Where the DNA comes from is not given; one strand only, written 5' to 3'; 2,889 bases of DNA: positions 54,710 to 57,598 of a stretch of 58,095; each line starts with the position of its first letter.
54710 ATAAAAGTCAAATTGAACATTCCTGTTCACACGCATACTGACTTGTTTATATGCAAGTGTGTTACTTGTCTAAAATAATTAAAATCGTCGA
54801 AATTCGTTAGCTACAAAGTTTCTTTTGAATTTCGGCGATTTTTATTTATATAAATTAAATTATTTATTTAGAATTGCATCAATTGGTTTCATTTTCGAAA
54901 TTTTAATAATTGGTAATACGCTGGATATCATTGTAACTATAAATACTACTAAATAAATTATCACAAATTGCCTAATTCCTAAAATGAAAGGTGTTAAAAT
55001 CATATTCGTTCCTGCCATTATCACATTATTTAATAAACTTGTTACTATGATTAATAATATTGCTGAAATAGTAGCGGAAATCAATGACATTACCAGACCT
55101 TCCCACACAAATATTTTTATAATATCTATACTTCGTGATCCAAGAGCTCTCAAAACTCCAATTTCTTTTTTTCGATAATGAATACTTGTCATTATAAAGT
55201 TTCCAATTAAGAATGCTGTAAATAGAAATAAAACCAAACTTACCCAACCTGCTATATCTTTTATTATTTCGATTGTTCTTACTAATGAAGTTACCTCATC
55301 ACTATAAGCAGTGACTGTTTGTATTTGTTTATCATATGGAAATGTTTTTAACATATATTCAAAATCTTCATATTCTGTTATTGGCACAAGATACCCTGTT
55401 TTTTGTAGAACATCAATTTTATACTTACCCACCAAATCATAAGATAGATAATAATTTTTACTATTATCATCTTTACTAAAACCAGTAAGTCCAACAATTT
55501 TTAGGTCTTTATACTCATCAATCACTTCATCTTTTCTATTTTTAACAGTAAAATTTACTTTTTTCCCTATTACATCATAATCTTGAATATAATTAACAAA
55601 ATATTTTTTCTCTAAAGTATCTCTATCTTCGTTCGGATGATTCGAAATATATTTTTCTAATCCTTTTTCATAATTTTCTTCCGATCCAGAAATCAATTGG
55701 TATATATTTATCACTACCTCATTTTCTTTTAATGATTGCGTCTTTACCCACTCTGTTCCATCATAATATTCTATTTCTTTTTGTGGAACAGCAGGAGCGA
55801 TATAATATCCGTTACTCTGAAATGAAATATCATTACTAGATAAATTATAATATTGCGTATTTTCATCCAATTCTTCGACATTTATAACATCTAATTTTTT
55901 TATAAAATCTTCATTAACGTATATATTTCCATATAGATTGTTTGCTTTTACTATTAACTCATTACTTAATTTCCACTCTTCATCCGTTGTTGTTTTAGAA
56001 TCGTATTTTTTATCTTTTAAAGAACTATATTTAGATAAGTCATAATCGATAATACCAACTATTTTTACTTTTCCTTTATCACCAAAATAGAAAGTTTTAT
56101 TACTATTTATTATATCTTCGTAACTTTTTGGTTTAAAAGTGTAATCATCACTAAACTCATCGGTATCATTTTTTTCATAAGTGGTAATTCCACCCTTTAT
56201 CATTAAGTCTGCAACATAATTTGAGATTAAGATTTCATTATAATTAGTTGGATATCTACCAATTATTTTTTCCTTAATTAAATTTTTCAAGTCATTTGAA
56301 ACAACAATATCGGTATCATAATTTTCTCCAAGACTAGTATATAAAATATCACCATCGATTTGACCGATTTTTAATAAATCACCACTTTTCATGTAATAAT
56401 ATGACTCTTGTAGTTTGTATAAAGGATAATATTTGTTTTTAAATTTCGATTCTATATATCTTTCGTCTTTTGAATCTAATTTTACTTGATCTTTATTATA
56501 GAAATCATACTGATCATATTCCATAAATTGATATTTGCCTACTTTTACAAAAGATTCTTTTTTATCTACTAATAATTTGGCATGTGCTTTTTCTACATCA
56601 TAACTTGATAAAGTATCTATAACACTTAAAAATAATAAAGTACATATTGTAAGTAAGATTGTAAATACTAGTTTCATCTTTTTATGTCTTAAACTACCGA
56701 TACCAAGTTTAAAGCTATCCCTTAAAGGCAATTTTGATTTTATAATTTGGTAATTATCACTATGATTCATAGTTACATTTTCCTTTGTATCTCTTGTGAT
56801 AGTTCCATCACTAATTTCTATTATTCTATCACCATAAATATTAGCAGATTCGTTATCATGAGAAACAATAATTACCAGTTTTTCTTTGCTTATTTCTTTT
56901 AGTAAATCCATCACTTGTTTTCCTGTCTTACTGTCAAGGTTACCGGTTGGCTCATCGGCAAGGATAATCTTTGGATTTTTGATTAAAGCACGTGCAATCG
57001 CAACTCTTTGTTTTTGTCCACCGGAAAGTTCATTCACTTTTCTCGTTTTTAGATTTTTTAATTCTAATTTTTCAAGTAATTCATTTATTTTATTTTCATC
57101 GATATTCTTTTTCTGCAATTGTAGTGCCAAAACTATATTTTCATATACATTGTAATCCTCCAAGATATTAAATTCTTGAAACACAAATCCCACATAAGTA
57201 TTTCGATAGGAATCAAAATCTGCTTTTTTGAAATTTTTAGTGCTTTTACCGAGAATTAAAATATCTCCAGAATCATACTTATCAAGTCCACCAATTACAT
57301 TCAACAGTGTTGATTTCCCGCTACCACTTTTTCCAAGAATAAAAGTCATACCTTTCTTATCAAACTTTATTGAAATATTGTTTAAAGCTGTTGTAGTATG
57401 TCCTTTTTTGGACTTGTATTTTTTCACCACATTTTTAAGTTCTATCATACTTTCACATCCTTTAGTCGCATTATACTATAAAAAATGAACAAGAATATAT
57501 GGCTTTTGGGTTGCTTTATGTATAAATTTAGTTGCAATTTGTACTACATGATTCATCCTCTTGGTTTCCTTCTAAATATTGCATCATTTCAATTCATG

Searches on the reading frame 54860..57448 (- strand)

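Call 31: search_protein_families(library=ncbifam, proteins=[window:54860-57448:-])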
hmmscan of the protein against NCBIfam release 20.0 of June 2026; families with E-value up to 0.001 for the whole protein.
window:54860-57448:- (862 aa): 192 families (the best 25 are shown)
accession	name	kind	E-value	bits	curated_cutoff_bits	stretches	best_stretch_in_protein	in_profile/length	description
TIGR03608.1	L_ocin_972_ABC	subfamily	8.9e-60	201.7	254.85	1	4-212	1-206/206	putative bacteriocin export ABC transporter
TIGR02211.1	LolD_lipo_ex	equivalog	1.5e-58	198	307.75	1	1-218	1-220/221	lipoprotein-releasing ABC transporter ATP-binding protein LolD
TIGR02673.1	FtsE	equivalog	3.9e-56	190.1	264.85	1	1-215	1-213/214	cell division ATP-binding protein FtsE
NF038007.1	ABC_ATP_DarD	equivalog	4.5e-56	189.7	375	1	1-216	1-217/218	darobactin export ABC transporter ATP-binding protein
NF007826.0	PRK10535.1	equivalog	1.8e-54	185.1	966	2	2-235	5-239/648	macrolide ABC transporter ATP-binding protein/permease MacB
TIGR02982.1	heterocyst_DevA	subfamily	5.9e-51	173.2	295.8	1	2-217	2-219/220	ABC exporter ATP-binding subunit, DevA family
TIGR02315.1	ABC_phnC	equivalog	1.4e-50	172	266.1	1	1-224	1-231/243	phosphonate ABC transporter ATP-binding protein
NF008639.0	PRK11629.1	equivalog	6.8e-48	163.1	360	1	3-220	8-227/234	lipoprotein-releasing ABC transporter ATP-binding protein LolD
NF040933.2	ABC_arch_GlcV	equivalog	1.7e-46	158.7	450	1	2-230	3-233/357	glucose ABC transporter ATP-binding protein GlcV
NF043075.1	MMSYN1_0197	equivalog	1.2e-45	155.9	550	1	1-224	2-218/341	spermidine/putrescine ABC transporter ATP-binding protein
TIGR00968.1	3a0106s01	subfamily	1.7e-45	155.4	342.75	1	5-225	4-218/237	sulfate ABC transporter ATP-binding protein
TIGR04521.1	ECF_ATPase_2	equivalog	1.9e-43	148.6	330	1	2-246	1-252/279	energy-coupling factor transporter ATPase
TIGR02314.1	ABC_MetN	equivalog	1.8e-41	142.3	499.7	1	1-226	1-229/343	methionine ABC transporter ATP-binding protein MetN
NF040840.2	tungstate_WtpC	equivalog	2.2e-41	142.3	440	1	1-221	1-213/347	tungstate ABC transporter ATP-binding protein WtpC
NF007879.0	PRK10584.1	equivalog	2.3e-41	142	336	1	8-218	12-225/228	putative ABC transporter ATP-binding protein YbbA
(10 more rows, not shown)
